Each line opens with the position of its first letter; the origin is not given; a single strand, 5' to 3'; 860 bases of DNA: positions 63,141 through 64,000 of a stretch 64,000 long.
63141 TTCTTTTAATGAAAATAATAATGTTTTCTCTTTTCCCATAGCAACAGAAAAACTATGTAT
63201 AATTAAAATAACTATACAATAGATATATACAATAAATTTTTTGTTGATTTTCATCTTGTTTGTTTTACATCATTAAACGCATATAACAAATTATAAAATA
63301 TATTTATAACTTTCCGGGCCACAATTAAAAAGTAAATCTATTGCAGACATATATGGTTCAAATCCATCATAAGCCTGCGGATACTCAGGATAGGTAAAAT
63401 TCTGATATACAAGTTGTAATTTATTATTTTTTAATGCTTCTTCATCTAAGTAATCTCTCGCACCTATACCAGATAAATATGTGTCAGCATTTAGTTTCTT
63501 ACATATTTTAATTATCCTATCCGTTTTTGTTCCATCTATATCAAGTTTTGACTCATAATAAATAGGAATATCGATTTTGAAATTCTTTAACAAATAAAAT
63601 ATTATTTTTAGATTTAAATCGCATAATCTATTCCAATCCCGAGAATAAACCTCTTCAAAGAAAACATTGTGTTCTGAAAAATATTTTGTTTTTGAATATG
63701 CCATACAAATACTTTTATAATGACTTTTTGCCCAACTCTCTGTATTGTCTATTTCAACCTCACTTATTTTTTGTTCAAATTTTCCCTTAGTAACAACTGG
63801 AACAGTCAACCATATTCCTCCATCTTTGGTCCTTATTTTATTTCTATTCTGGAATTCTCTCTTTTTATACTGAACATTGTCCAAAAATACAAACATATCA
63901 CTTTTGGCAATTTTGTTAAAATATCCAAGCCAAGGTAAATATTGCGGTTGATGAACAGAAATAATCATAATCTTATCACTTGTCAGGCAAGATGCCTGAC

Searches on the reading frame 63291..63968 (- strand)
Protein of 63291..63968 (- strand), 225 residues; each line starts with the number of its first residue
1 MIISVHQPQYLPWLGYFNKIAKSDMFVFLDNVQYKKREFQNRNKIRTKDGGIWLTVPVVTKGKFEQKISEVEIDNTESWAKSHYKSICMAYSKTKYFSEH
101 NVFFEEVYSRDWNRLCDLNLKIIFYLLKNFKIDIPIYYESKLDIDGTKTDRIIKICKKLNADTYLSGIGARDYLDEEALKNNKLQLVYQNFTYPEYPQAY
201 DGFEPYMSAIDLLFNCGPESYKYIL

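Call 60: find_encoding_contigs(protein=window:63291-63968:-, flank=10000, max_places=3)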
Protein window:63291-63968:- (225 aa): 2 contigs read that carry it; 1 place shown.
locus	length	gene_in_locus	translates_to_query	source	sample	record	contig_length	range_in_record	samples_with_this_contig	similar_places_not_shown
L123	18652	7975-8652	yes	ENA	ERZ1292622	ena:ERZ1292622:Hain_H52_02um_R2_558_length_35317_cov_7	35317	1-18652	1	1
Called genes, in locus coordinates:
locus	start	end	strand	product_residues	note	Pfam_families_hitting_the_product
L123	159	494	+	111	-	-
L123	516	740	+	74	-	PF02805:Ada_Zn_binding (weak)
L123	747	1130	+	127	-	-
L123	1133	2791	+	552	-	PF03783:CsgG (faint), PF00595:PDZ, PF13180:PDZ_2, PF17820:PDZ_6 (weak)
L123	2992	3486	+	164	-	PF01381:HTH_3 (weak)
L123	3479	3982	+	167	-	PF13022:HTH_Tnp_1_2 (weak)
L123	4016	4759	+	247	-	-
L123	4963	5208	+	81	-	PF18903:DUF5659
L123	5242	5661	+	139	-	PF13730:HTH_36, PF12802:MarR_2 (weak), PF01047:MarR (weak), PF13412:HTH_24 (weak), PF25213:HVO_A0261_N (faint)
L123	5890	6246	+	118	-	-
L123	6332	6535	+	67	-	PF05930:Phage_AlpA (weak), PF12728:HTH_17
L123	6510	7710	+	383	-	PF00589:Phage_integrase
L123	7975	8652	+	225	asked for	PF08889:WbqC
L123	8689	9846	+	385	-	PF23558:TPR_P4H (faint), PF23914:TPR_CcmH_CycH (faint), PF24575:TPR_Slam (faint), PF00515:TPR_1 (faint), PF07719:TPR_2 (faint), PF10579:Rapsyn_N (faint), PF13414:TPR_11 (faint), PF13424:TPR_12 (faint), +4 more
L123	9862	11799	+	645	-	PF07494:Reg_prop (faint), PF00691:OmpA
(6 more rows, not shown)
